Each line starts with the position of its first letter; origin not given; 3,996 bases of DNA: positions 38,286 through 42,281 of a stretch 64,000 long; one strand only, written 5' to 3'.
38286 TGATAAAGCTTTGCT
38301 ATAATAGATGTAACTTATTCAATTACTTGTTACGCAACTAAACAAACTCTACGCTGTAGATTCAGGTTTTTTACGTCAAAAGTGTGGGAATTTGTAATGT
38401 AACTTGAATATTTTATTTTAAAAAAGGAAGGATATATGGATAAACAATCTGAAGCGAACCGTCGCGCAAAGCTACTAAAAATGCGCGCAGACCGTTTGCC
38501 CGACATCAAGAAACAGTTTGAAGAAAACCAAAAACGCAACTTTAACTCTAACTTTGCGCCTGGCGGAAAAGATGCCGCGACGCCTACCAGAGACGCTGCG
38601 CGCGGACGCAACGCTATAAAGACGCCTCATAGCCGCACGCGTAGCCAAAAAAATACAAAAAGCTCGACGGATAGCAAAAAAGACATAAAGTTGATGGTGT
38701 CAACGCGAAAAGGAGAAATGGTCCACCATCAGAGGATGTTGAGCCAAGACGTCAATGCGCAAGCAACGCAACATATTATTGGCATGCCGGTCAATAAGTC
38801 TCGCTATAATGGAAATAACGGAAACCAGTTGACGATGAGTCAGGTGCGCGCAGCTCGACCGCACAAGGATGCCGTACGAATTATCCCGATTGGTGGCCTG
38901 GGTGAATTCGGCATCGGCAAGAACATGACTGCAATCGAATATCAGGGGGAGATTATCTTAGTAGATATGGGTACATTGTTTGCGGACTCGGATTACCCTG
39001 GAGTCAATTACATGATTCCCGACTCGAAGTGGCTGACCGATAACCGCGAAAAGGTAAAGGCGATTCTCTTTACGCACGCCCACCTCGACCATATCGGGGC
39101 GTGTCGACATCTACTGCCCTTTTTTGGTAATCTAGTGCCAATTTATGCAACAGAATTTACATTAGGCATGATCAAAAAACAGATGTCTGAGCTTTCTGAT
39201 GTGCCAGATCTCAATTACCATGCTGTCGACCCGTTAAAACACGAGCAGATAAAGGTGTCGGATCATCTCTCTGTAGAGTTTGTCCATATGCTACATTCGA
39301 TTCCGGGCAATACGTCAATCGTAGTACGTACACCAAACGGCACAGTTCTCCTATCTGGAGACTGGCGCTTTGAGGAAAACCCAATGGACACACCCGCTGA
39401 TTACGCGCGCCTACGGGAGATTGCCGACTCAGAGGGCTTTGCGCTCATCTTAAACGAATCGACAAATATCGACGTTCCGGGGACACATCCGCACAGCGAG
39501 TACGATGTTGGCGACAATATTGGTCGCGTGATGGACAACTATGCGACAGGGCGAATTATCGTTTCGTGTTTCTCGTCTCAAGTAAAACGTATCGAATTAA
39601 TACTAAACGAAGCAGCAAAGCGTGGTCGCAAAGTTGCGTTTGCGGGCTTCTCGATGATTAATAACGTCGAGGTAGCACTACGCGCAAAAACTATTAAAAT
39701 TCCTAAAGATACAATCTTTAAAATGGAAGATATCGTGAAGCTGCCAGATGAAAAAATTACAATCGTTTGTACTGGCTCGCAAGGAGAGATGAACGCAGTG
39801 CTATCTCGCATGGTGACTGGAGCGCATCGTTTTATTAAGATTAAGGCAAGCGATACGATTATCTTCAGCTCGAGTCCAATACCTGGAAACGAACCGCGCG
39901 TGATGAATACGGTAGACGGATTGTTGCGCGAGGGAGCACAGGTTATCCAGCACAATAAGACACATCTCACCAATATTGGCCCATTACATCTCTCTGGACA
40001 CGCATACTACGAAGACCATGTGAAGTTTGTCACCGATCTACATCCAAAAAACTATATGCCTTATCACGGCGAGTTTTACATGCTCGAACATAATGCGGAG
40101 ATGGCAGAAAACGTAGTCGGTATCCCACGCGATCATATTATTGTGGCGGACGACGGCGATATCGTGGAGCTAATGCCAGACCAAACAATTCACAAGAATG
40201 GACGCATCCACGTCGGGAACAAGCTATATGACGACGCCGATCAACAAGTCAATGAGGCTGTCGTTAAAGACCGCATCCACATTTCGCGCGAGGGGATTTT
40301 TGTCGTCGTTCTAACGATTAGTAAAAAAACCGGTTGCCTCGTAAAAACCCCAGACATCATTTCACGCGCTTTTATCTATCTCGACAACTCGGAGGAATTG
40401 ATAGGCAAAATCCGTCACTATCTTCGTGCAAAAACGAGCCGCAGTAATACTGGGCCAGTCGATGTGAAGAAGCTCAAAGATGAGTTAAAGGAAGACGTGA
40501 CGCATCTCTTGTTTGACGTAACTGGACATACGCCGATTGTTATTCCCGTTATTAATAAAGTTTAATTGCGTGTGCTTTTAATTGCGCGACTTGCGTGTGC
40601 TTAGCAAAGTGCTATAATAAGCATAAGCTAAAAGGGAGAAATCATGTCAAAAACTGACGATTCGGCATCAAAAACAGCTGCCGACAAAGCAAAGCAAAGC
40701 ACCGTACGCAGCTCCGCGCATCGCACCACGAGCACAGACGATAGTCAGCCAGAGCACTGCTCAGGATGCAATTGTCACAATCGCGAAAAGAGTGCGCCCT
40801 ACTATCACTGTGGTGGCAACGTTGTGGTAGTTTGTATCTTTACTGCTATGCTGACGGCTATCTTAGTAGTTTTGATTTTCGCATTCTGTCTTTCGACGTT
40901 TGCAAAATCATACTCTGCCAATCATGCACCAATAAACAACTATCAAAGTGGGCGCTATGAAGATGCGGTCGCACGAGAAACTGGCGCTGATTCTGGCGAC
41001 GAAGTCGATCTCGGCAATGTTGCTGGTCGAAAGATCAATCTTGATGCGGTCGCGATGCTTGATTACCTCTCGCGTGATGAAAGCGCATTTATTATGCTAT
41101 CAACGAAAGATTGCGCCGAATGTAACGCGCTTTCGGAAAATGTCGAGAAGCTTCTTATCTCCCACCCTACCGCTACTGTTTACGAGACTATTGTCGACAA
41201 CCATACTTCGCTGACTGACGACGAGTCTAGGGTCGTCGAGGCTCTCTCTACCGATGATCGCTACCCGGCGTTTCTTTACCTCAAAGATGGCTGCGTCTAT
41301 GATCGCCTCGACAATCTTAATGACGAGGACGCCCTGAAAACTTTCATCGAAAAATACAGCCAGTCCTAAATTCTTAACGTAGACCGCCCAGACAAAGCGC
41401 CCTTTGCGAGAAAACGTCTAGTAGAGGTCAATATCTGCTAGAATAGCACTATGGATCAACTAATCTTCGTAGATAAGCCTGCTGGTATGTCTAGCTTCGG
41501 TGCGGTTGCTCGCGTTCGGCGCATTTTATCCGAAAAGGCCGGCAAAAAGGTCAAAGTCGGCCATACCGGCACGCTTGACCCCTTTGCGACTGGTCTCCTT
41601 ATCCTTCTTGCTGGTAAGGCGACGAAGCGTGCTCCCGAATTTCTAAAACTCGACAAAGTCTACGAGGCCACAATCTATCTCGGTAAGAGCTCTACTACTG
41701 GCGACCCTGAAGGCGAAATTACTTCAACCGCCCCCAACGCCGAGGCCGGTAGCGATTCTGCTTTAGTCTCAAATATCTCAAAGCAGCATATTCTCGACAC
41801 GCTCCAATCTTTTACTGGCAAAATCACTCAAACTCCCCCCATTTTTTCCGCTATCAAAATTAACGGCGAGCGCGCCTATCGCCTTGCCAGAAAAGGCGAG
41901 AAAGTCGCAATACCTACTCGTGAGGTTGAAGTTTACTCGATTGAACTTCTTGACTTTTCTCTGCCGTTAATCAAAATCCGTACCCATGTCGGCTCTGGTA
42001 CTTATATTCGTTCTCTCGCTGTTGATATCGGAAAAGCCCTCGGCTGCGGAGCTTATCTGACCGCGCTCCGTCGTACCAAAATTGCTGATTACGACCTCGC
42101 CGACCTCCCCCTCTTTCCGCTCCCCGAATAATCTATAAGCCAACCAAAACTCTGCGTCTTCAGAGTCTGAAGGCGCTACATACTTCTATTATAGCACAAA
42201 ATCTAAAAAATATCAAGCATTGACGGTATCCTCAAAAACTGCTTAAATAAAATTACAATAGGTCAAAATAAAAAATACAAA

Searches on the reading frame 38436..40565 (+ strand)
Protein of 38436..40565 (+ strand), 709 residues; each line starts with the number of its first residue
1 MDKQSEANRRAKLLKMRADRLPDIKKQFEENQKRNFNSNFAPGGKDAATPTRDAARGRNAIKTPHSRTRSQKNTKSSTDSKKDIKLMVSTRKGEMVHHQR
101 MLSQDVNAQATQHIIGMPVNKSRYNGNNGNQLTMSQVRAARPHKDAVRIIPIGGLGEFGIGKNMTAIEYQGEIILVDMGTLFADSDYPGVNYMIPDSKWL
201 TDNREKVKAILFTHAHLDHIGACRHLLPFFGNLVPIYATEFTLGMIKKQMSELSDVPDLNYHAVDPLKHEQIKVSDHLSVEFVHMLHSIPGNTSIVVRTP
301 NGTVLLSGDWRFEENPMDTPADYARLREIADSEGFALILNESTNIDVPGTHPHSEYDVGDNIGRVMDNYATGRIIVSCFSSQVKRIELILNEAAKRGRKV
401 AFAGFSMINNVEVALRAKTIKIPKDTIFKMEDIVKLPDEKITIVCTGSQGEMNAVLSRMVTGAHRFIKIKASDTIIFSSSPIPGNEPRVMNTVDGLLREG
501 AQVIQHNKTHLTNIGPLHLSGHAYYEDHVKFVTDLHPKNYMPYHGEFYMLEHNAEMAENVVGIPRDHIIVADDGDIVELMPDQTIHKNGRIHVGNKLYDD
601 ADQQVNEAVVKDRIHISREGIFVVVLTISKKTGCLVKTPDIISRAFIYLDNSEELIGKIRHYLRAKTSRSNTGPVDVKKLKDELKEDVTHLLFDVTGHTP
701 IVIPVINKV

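Call 35: search_protein_families(library=pfam, proteins=[window:38436-40565:+], max_evalue=0.001)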
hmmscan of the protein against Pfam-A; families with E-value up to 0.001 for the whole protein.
window:38436-40565:+ (709 aa): 5 families
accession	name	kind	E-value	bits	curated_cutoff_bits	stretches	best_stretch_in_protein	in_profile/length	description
PF22505.1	RNase_J_b_CASP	-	4e-43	146.6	27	1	372-496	2-126/126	Ribonuclease J, beta-CASP domain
PF17770.6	RNase_J_C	-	3.8e-21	76.4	23.8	1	609-709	1-102/102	Ribonuclease J C-terminal domain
PF00753.33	Lactamase_B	-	4.9e-12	46.6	22.7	1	163-321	7-161/196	Metallo-beta-lactamase superfamily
PF12706.13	Lactamase_B_2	-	2.3e-10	40.8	27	1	202-311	26-144/200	Beta-lactamase superfamily domain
PF07521.17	RMMBL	-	8e-07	29.4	21.6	1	518-558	13-54/63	Zn-dependent metallo-hydrolase RNA specificity domain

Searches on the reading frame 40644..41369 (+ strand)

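Call 35: search_protein_families(library=pfam, proteins=[window:40644-41369:+], max_evalue=0.001)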
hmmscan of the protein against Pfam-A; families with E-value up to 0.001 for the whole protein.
window:40644-41369:+ (241 aa): 1 family
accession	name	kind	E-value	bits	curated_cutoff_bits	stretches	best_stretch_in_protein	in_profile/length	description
PF01102.23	Glycophorin_A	-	1.7e-05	25.5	30.1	1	4-92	3-91/114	Glycophorin A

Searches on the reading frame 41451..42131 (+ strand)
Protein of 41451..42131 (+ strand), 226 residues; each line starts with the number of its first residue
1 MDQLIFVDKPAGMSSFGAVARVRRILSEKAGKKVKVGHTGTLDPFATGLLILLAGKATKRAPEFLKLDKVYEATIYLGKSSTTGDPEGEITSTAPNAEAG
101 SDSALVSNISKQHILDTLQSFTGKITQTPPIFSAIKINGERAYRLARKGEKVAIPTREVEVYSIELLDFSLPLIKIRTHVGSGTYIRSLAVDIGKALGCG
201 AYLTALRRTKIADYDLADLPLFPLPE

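Call 35: search_protein_families(library=pfam, proteins=[window:41451-42131:+], max_evalue=0.001)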
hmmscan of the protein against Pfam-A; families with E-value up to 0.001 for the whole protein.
window:41451-42131:+ (226 aa): 2 families
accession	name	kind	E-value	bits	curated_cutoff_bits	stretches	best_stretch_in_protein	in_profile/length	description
PF01509.24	TruB_N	-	3.3e-48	164.3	27.3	1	32-186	5-149/149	TruB family pseudouridylate synthase (N terminal domain)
PF16198.10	TruB_C_2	-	1.6e-09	38.2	29.3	1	187-218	1-32/66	tRNA pseudouridylate synthase B C-terminal domain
